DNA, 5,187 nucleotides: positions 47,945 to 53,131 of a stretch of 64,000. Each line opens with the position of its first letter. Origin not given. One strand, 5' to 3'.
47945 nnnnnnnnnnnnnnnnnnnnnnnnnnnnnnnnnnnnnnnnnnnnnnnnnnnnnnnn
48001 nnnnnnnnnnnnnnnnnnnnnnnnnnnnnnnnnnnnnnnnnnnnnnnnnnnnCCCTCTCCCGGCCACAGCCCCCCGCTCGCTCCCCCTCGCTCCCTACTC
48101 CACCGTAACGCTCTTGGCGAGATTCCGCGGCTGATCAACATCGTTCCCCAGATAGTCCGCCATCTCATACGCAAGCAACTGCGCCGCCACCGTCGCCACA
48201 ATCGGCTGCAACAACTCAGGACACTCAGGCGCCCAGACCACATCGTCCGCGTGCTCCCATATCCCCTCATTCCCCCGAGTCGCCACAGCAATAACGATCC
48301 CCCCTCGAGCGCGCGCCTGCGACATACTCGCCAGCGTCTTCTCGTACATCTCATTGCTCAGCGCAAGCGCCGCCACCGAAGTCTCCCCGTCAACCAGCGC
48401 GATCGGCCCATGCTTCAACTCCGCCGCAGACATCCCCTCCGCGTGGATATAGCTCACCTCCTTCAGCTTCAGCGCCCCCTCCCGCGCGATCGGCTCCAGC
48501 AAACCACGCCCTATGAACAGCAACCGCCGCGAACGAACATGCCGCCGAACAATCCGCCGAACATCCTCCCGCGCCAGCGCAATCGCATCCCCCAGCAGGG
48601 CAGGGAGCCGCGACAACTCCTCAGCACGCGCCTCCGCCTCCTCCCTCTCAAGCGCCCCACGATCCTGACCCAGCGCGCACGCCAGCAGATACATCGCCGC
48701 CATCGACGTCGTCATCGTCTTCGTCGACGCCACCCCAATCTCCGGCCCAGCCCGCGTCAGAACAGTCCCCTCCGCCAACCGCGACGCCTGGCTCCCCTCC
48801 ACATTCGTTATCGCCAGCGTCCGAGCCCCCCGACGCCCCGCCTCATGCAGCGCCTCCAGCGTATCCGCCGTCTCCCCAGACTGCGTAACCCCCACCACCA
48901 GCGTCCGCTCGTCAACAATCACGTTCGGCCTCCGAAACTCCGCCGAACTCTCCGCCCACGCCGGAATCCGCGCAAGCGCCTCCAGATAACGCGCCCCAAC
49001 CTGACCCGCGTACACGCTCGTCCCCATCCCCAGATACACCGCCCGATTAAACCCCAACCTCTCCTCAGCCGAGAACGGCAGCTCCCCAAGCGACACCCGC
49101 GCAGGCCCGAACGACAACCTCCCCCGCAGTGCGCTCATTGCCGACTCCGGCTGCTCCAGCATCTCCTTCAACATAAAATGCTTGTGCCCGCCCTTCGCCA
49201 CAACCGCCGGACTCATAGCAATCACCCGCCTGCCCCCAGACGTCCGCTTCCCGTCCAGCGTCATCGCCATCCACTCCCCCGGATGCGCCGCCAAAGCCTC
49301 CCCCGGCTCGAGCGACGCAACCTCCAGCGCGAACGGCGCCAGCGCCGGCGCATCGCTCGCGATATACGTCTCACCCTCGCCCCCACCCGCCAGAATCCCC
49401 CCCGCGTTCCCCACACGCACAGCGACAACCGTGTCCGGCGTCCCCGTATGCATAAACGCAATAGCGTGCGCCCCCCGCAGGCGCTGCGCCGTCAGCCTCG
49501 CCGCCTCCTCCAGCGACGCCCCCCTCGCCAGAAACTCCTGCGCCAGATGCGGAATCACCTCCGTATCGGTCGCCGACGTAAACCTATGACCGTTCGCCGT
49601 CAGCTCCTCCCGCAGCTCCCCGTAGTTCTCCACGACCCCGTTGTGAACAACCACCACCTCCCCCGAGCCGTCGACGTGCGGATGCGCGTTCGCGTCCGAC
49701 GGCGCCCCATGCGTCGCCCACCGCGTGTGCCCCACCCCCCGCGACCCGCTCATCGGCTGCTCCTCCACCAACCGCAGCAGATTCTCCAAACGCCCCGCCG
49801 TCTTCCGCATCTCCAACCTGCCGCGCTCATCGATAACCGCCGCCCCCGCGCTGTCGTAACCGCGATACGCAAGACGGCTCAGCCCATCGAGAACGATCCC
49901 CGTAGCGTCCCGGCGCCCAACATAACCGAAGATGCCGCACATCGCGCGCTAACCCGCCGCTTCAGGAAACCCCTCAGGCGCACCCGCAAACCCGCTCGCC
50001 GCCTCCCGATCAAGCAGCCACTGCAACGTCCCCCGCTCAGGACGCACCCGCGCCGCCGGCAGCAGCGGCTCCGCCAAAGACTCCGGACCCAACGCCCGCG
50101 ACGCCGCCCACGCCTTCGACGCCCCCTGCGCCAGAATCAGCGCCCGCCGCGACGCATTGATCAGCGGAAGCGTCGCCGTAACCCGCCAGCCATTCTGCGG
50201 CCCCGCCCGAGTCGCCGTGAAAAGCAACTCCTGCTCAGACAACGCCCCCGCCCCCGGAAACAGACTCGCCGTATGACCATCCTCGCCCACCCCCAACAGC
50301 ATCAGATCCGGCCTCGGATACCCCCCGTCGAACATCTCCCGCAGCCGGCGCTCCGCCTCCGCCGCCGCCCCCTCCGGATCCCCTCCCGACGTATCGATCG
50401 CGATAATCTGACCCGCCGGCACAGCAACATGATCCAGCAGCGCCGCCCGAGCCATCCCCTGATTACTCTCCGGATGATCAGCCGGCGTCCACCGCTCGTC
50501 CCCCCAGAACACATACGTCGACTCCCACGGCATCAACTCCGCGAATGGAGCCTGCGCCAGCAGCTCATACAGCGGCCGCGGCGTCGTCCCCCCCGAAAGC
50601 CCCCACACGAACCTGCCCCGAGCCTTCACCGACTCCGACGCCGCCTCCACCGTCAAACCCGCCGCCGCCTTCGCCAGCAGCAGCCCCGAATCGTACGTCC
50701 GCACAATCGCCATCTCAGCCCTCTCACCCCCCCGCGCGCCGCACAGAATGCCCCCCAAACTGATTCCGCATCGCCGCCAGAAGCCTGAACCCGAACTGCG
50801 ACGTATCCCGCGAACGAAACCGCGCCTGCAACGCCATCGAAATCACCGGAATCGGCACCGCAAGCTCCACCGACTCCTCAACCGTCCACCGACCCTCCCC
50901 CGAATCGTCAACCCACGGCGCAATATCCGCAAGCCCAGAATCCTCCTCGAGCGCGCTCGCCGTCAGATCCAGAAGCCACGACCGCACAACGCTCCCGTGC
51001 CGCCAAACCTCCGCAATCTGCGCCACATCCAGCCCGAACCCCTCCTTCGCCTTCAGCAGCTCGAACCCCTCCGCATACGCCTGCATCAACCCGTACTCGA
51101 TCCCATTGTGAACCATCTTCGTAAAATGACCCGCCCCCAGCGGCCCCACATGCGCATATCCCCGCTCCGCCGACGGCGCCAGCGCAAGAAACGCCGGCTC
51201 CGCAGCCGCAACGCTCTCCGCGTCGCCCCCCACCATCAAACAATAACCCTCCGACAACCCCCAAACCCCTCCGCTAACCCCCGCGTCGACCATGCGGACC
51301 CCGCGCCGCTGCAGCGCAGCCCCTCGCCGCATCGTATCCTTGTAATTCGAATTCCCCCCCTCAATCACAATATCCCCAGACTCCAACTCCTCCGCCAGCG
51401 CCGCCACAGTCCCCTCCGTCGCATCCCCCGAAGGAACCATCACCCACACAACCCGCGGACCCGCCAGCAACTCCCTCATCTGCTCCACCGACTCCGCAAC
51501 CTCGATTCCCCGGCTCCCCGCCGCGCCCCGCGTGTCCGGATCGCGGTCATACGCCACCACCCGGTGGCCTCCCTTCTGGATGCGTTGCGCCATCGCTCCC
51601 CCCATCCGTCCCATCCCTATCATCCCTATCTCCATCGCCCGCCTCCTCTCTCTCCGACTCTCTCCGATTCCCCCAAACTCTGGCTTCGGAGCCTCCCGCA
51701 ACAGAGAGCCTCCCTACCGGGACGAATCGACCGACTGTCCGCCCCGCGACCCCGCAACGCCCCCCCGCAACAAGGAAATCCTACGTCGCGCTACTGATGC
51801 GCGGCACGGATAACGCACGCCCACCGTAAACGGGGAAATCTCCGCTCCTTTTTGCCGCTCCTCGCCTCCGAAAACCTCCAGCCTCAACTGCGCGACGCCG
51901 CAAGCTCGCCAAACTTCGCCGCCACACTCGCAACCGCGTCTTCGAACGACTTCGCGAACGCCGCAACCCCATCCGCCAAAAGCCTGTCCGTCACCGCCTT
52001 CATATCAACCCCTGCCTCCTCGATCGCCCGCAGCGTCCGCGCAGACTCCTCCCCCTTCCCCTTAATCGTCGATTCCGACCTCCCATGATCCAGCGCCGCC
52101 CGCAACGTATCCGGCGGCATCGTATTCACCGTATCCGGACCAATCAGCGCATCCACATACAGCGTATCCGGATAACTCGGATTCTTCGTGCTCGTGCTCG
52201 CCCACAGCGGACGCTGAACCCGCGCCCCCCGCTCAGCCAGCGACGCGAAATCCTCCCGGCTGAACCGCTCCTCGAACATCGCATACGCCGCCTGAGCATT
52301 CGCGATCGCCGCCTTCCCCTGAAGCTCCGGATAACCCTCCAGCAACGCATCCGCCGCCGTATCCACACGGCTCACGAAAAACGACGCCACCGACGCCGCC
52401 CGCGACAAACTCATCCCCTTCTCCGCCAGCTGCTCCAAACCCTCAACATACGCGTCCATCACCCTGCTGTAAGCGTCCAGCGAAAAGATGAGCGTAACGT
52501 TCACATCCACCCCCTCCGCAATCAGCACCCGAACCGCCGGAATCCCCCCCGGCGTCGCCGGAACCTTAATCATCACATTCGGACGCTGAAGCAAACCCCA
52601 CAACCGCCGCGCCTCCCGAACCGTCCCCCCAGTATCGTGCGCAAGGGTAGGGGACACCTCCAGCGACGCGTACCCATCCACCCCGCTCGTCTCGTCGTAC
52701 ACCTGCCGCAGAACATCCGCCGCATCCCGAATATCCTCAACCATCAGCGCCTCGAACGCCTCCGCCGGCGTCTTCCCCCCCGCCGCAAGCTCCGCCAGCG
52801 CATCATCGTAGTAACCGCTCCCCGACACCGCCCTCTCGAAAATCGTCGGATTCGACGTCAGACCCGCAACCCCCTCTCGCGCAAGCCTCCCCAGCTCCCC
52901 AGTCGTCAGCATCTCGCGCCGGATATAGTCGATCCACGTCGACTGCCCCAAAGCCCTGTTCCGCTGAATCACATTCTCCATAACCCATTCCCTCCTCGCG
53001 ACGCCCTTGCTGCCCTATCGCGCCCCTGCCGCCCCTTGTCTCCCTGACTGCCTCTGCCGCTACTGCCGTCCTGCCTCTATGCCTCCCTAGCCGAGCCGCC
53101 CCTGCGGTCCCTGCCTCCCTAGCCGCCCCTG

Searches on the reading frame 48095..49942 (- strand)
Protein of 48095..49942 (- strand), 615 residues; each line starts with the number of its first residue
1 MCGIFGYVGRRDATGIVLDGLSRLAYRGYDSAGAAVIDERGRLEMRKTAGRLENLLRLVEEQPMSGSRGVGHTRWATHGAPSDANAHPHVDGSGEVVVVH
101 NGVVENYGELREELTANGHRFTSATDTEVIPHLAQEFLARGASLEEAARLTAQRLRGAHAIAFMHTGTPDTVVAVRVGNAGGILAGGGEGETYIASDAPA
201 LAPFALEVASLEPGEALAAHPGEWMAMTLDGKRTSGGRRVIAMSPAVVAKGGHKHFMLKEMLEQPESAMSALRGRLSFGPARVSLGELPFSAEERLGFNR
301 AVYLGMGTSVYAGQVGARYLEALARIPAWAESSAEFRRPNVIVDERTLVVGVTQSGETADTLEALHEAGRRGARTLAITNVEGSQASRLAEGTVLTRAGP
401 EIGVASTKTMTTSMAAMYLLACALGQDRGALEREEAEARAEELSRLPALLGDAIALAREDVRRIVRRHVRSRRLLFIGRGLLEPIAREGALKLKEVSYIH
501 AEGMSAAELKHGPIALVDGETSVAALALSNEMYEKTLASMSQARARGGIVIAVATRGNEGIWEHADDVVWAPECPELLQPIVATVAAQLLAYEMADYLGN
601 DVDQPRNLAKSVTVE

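Call 15: search_protein_families(library=pfam, proteins=[window:48095-49942:-], max_evalue=0.0001)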
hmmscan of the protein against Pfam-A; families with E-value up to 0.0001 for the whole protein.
window:48095-49942:- (615 aa): 3 families
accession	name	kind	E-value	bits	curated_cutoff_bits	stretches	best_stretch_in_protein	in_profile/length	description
PF01380.27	SIS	-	3.2e-45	153.6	25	2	299-421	6-129/131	SIS domain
PF13522.11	GATase_6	-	5.1e-21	75.5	27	1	66-179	10-113/130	Glutamine amidotransferase domain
PF13537.11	GATase_7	-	6.9e-14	52.3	25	1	81-174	8-93/123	Glutamine amidotransferase domain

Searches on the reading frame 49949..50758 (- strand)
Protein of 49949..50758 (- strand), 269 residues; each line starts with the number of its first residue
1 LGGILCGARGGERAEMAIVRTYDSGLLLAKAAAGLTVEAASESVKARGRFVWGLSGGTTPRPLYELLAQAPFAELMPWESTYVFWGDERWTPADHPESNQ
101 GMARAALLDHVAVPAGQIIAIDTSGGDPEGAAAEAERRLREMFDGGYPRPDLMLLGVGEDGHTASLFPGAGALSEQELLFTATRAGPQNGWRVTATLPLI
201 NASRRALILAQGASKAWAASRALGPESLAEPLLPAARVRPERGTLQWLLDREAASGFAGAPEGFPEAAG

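Call 15: search_protein_families(library=pfam, proteins=[window:49949-50758:-], max_evalue=0.0001)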
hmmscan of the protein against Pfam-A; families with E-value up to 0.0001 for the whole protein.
window:49949-50758:- (269 aa): 1 family
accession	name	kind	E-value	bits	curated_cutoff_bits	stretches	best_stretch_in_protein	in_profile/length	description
PF01182.26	Glucosamine_iso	-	5.2e-64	216.6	27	1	28-247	6-225/225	Glucosamine-6-phosphate isomerases/6-phosphogluconolactonase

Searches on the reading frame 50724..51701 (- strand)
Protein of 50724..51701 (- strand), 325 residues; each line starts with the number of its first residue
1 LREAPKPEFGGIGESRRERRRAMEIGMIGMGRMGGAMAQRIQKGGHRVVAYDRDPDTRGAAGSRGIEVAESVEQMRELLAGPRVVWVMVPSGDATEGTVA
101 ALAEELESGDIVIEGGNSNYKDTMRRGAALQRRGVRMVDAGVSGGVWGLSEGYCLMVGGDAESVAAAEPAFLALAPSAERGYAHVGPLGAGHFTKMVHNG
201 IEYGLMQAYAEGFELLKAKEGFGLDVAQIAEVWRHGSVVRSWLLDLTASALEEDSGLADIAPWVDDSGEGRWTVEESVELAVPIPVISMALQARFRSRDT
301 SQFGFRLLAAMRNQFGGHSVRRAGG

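Call 15: search_protein_families(library=pfam, proteins=[window:50724-51701:-], max_evalue=0.0001)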
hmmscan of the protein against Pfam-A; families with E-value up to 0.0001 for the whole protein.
window:50724-51701:- (325 aa): 4 families
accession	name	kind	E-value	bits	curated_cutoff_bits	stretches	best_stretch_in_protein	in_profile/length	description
PF03446.21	NAD_binding_2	-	8.1e-39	133.7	21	1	24-176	1-154/161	NAD binding domain of 6-phosphogluconate dehydrogenase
PF00393.24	6PGD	-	3.4e-23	82.9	27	1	191-300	1-116/290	6-phosphogluconate dehydrogenase, C-terminal domain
PF02826.25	2-Hacid_dh_C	-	1.5e-08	34.6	25.1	1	20-101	34-111/178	D-isomer specific 2-hydroxyacid dehydrogenase, NAD binding domain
PF03807.23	F420_oxidored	-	3.6e-07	31.1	21.6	1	25-114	2-90/94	NADP oxidoreductase coenzyme F420-dependent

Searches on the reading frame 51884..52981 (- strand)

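Call 15: search_protein_families(library=pfam, proteins=[window:51884-52981:-], max_evalue=0.0001)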
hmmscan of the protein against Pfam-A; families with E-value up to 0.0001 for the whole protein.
window:51884-52981:- (365 aa): 1 family
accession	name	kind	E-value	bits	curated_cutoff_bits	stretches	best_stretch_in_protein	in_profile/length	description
PF00923.25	TAL_FSA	-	4.5e-84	282.6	27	1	16-351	2-283/285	Transaldolase/Fructose-6-phosphate aldolase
